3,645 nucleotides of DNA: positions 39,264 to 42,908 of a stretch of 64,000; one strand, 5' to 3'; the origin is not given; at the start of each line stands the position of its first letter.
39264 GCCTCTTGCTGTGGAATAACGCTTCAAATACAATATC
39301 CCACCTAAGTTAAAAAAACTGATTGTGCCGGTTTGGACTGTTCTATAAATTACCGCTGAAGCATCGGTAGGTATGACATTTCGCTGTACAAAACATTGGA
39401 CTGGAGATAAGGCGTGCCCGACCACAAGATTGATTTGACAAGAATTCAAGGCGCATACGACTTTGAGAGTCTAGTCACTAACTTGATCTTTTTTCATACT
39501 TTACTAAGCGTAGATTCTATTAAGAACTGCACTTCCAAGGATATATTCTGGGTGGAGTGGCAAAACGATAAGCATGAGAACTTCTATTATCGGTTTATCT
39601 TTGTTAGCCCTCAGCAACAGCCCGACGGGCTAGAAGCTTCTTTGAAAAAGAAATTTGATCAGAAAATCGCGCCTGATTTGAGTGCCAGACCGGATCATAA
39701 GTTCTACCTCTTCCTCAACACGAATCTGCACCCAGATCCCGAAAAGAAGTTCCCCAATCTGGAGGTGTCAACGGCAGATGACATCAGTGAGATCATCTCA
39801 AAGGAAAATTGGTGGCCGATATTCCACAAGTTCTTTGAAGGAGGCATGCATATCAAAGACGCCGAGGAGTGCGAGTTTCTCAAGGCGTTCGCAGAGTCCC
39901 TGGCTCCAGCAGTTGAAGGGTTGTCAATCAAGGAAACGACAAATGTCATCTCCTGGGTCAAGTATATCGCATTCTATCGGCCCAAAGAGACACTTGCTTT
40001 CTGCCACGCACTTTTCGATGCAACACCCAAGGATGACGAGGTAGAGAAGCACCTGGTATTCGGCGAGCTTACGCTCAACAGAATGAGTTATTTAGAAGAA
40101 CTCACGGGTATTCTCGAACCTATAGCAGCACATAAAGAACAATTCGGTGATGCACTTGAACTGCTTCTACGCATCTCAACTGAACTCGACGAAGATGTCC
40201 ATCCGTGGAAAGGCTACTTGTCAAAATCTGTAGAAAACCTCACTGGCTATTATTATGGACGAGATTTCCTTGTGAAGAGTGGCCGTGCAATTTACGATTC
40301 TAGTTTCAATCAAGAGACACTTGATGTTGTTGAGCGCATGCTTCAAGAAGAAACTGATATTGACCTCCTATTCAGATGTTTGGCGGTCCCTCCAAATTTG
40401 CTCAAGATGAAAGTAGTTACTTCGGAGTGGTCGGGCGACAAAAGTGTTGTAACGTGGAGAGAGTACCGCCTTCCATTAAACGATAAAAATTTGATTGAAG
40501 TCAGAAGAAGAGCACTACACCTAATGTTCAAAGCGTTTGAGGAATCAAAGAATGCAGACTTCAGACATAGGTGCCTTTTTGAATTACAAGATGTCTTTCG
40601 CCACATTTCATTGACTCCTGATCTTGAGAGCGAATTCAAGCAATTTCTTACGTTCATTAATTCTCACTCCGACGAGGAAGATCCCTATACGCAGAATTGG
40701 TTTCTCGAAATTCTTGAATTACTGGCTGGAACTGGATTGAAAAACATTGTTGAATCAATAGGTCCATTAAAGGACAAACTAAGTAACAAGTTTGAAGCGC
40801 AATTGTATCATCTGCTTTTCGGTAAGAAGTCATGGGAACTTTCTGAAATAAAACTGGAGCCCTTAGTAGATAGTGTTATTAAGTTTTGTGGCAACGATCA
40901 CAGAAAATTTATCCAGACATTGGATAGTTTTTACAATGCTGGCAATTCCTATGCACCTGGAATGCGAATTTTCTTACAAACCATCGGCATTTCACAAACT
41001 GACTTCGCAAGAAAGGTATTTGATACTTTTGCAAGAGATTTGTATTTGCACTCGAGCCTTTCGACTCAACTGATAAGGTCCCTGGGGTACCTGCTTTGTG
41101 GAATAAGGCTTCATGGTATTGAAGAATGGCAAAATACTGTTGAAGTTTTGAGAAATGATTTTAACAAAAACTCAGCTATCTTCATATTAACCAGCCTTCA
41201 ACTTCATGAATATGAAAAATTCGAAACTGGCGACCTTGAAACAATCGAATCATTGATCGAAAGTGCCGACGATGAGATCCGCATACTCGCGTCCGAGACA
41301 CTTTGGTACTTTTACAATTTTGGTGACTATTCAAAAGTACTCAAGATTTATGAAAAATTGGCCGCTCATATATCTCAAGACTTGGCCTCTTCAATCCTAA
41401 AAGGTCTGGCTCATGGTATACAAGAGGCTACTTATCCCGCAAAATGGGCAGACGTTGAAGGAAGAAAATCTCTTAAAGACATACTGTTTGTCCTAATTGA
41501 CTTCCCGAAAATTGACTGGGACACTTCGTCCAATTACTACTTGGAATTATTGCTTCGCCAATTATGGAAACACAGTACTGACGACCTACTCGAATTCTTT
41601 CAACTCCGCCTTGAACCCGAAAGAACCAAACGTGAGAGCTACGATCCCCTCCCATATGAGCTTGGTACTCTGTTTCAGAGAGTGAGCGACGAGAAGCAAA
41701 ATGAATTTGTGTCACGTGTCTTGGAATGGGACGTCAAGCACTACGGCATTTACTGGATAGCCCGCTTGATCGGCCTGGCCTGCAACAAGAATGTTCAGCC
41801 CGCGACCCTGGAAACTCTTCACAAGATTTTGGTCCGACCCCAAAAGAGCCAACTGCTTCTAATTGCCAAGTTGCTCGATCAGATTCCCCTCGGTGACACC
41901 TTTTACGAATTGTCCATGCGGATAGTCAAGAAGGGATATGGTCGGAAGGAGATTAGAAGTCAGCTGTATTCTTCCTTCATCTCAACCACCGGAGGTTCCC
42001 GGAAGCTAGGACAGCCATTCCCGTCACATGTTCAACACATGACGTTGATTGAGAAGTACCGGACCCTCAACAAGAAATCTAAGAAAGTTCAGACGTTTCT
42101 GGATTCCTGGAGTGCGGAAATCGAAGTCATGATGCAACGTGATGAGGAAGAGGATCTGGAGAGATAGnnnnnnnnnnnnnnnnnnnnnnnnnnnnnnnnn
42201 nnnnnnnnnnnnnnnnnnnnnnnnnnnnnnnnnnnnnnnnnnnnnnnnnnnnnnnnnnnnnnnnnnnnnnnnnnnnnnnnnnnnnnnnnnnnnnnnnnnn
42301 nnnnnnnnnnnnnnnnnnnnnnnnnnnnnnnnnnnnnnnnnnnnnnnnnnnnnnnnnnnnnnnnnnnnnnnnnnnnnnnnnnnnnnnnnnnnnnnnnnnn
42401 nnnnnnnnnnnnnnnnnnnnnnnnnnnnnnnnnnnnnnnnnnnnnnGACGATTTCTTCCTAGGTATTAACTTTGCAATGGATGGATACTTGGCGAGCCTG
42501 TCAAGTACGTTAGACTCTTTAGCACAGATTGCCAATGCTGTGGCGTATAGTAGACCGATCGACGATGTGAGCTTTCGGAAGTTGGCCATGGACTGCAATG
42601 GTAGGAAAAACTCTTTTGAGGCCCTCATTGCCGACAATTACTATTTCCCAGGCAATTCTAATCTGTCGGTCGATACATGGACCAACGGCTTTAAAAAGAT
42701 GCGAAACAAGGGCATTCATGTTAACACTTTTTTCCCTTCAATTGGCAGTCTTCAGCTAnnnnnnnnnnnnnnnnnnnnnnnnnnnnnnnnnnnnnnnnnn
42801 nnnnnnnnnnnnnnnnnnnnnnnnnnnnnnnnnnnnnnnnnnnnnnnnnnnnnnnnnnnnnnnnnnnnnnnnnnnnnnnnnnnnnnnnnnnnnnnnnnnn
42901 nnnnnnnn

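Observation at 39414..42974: Two-gene module next to the R-M: 917-aa helical-repeat protein coupled to a 268-aa protein with a HEPN-like RNxxxH motif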

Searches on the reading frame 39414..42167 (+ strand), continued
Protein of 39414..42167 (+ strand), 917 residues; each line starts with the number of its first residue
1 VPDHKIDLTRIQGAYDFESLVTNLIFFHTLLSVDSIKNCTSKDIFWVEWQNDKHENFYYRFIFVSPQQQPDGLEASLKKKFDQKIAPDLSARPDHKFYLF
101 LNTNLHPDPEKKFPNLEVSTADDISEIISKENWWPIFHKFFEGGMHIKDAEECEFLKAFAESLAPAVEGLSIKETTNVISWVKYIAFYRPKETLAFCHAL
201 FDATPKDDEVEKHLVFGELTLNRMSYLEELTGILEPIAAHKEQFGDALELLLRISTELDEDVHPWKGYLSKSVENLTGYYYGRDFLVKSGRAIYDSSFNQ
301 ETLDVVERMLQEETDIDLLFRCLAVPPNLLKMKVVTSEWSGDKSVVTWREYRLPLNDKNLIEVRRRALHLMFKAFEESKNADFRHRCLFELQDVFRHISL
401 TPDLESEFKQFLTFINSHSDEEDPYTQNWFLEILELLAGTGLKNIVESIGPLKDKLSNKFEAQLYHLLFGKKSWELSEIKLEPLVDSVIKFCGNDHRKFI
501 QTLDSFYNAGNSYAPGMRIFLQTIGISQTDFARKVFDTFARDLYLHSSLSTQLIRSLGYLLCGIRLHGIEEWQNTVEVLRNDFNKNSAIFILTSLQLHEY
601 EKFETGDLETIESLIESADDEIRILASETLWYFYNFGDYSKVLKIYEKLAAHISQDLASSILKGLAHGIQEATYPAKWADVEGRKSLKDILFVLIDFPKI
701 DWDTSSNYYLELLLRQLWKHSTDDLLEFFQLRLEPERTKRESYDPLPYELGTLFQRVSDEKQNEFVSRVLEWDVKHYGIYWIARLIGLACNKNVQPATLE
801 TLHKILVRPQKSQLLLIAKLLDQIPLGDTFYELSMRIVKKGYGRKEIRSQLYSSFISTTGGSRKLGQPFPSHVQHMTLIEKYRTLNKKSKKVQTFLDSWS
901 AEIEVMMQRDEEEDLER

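Call 53: fold_search(model_id=the predicted structure, library=pdb)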
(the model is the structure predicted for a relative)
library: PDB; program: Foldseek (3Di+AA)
matches with E <= 10: 1257; with E <= 0.001: 120
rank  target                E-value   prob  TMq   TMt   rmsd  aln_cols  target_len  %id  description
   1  9b3f_A                1.8e-05  1.00  0.32  0.31  15.7       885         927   11  Cryo-EM structure of yeast (Nap1)2-H2A-H2B-Kap114 (released 2024-11-27)
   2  9bv1_U                2.5e-05  1.00  0.16  0.17  30.6       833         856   11  M2A Midnolin-Proteasome (translocating) (released 2025-06-11)
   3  9m1l_D                2.6e-05  1.00  0.21  0.18  20.9       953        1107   11  Cryo-EM structure of the TBC-DE-Arl2-alpha-beta-tubulin complex with GTP (released 2025-10-22)
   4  6xu2_A                3.7e-05  1.00  0.24  0.22  22.1       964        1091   10  Human karyopherin RanBP5 (isoform-3) (released 2020-04-22)
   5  7qds_B                4.0e-05  1.00  0.15  0.14  27.8       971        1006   11  Apo human SKI complex in the open state (released 2022-02-02)
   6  9m1i_D                4.7e-05  1.00  0.20  0.18  22.0      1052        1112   12  Cryo-EM structure of the TBC-D-Arl2-beta-tubulin complex (released 2025-10-22)
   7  7z8t_D                6.3e-05  1.00  0.25  0.21  20.6       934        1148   11  CAND1-SCF-SKP2 CAND1 engaged SCF rocked (released 2023-04-19)
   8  9cpc_1A               6.3e-05  1.00  0.17  0.23  21.5       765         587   10  Atomic model of porcine brain ventricles cilia doublet microtubule (48-nm periodicity) (released 2024-10-23)
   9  5oqq_B                7.1e-05  1.00  0.20  0.22  21.6       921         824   11  Crystal structure of the S. cerevisiae condensin Ycg1-Brn1 subcomplex (released 2017-10-18)
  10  5oqr_A                8.1e-05  1.00  0.19  0.22  20.6       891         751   12  Crystal structure of the S. pombe condensin Cnd3-Cnd2 subcomplex (released 2017-10-18)
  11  7q3l_A                8.4e-05  1.00  0.32  0.35  15.0       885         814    8  Human 17S U2 snRNP 5' domain (released 2022-03-30)
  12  6tc0_F                9.4e-05  1.00  0.24  0.23  20.2       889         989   11  Crystal structure of MMS19-CIAO1-CIAO2B CIA targeting complex (released 2020-07-29)
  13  9bw4_U                9.8e-05  1.00  0.16  0.17  30.8       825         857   12  TXNL1-bound proteasome (released 2025-06-11)
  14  8f1e_A                1.1e-04  1.00  0.28  0.28  16.3       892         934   11  Cryo-EM structure of Kap114 bound to Gsp1 (RanGTP) and H2A-H2B (released 2023-07-26)
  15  4a0c_A                1.2e-04  1.00  0.25  0.21  25.7       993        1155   12  Structure of the CAND1-CUL4B-RBX1 complex (released 2011-11-30)
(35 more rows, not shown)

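Call 75: search_dna_similar(query=window:39414-42164:+, collection=plasmids, mode=protein, max_evalue=0.001)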
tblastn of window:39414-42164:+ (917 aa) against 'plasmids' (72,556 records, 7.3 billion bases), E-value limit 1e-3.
No match.

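Call 76: search_dna_similar(query=window:39414-42164:+, collection=phages, mode=protein, max_evalue=0.001)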
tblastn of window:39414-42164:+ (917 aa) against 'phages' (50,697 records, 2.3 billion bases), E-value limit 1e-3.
No match.

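Call 95: search_protein_families(library=padloc, proteins=[L004:3757-5604:-, L004:5594-6361:-, L001:5433-7358:+, L006:1267-2418:+, L006:2988-3797:-], max_evalue=0.001)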
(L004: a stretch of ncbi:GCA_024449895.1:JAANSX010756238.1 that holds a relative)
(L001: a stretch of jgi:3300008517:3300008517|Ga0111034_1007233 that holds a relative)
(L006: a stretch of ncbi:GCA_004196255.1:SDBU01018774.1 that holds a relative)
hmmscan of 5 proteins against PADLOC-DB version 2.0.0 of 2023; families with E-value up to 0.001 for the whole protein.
L004:3757-5604:- (615 aa): 2 families
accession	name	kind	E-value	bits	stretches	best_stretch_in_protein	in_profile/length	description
PDLC02214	QatC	-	1.1e-46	157.7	1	55-388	56-385/453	-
PDLC00911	QueC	-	2.6e-05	22.4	1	291-360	121-183/190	QueC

L004:5594-6361:- (255 aa): 0 families

L001:5433-7358:+ (641 aa): 0 families

L006:1267-2418:+ (383 aa): 0 families

L006:2988-3797:- (269 aa): 0 families

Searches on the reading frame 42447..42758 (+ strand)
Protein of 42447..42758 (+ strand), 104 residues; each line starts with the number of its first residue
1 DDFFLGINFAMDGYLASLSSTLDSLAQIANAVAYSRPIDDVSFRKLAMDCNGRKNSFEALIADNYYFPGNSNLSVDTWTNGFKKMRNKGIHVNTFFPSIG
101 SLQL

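Call 65: search_protein_families(library=pfam, proteins=[window:42447-42758:+], max_evalue=10)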
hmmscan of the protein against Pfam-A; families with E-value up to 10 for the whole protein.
seq(104 aa): 0 families

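Call 73: search_solved_structures(query=A5, max_evalue=10, show_alignments=3)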
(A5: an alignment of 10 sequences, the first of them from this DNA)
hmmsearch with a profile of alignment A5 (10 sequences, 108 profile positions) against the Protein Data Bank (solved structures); distinct sequences matched with E-value up to 10: 1.
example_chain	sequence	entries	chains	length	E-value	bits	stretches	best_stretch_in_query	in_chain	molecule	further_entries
7qca_LR0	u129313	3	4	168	2.6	11.6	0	72-93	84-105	60S ribosomal protein L19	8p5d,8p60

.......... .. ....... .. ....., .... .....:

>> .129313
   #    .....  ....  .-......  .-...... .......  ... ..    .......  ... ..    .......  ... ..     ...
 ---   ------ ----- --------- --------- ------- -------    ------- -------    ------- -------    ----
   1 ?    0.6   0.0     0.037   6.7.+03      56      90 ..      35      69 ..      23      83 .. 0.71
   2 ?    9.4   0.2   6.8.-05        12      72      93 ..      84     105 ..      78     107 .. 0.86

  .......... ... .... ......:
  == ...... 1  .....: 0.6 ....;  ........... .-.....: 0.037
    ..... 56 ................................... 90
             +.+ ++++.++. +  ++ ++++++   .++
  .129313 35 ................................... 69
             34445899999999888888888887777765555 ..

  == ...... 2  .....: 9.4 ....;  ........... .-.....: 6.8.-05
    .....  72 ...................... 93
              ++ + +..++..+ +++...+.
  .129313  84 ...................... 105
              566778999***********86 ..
